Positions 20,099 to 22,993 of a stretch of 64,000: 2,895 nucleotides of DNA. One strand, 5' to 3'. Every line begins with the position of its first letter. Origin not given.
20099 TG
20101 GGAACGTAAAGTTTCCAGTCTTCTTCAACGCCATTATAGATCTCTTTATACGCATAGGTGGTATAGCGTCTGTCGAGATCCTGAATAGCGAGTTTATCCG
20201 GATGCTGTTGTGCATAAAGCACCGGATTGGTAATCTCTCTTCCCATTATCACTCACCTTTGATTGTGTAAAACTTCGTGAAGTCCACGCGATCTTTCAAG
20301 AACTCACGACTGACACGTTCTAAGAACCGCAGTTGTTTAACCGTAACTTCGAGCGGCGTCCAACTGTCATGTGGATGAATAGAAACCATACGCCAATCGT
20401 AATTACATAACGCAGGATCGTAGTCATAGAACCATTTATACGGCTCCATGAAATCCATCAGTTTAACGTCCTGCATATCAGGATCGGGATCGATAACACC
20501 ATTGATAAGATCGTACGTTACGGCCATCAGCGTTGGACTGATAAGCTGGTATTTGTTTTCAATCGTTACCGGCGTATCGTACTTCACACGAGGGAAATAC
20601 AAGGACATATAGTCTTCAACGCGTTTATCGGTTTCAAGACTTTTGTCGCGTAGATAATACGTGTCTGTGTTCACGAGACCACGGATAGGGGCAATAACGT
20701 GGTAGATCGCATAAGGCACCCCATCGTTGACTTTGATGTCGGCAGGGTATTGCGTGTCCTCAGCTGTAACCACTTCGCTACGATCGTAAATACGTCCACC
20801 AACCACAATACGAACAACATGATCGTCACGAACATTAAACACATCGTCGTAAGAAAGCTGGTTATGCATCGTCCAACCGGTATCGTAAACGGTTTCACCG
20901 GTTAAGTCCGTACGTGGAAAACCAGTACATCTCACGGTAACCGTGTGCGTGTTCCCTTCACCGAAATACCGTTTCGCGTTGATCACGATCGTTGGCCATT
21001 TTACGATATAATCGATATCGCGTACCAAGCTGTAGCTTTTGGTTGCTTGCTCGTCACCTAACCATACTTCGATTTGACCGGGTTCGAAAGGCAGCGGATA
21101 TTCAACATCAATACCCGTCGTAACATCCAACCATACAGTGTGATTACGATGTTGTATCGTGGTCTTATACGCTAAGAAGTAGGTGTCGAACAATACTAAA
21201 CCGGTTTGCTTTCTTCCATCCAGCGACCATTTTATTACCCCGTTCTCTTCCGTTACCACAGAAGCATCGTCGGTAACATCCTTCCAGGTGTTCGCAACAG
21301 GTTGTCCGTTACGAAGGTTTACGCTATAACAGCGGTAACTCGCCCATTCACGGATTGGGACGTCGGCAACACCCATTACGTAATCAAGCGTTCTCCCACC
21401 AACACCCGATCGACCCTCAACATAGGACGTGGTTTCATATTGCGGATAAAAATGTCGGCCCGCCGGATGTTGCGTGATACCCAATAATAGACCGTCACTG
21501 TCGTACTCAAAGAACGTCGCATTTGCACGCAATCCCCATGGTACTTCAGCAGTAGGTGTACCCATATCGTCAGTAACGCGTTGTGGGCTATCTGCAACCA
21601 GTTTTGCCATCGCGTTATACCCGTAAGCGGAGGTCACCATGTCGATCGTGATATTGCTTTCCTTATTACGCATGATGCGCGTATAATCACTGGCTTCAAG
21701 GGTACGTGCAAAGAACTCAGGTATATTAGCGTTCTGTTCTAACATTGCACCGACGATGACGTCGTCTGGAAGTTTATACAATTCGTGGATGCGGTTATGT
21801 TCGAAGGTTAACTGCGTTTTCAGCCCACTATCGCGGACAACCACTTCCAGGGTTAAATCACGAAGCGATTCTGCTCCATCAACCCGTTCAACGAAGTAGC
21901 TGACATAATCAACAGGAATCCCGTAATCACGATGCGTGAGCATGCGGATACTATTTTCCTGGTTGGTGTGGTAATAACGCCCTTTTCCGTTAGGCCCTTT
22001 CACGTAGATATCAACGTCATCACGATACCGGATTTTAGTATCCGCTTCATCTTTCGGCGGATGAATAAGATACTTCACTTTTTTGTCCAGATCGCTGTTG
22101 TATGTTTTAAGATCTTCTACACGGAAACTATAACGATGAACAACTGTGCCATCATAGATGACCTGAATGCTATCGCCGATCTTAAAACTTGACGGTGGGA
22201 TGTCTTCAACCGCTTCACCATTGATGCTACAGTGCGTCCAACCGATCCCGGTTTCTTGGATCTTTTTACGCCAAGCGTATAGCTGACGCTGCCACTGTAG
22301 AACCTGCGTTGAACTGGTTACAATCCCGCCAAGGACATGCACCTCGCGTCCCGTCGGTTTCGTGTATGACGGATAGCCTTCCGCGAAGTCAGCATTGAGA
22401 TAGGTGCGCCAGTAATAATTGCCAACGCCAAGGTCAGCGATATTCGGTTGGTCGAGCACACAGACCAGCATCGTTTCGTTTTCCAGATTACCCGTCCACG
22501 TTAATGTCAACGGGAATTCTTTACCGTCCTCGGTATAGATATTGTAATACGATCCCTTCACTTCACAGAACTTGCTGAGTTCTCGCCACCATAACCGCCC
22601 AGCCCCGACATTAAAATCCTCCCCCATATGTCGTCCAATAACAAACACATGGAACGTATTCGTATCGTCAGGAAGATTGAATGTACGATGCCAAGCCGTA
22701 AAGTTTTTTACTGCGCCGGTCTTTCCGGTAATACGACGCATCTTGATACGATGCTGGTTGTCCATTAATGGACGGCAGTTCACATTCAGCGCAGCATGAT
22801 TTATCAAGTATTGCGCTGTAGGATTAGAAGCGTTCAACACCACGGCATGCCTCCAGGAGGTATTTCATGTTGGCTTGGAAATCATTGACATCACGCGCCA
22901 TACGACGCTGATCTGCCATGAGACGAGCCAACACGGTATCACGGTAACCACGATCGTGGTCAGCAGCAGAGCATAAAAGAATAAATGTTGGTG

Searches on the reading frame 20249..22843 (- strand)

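Call 7: search_protein_families(library=phrogs, proteins=[window:20249-22843:-], max_evalue=0.001)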
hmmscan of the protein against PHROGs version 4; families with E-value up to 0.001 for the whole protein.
window:20249-22843:- (864 aa): 1 family
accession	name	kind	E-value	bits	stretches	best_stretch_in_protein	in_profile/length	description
phrog_3184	-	unknown function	7.5e-242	805.8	1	10-863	2-847/848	-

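Call 8: search_protein_families(library=pfam, proteins=[window:20249-22843:-], max_evalue=0.001)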
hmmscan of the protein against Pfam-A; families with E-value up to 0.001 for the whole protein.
window:20249-22843:- (864 aa): 1 family
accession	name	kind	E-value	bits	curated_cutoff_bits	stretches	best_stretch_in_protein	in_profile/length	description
PF23823.1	DUF7193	-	0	1018.2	27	1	9-862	3-845/847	Family of unknown function (DUF7193)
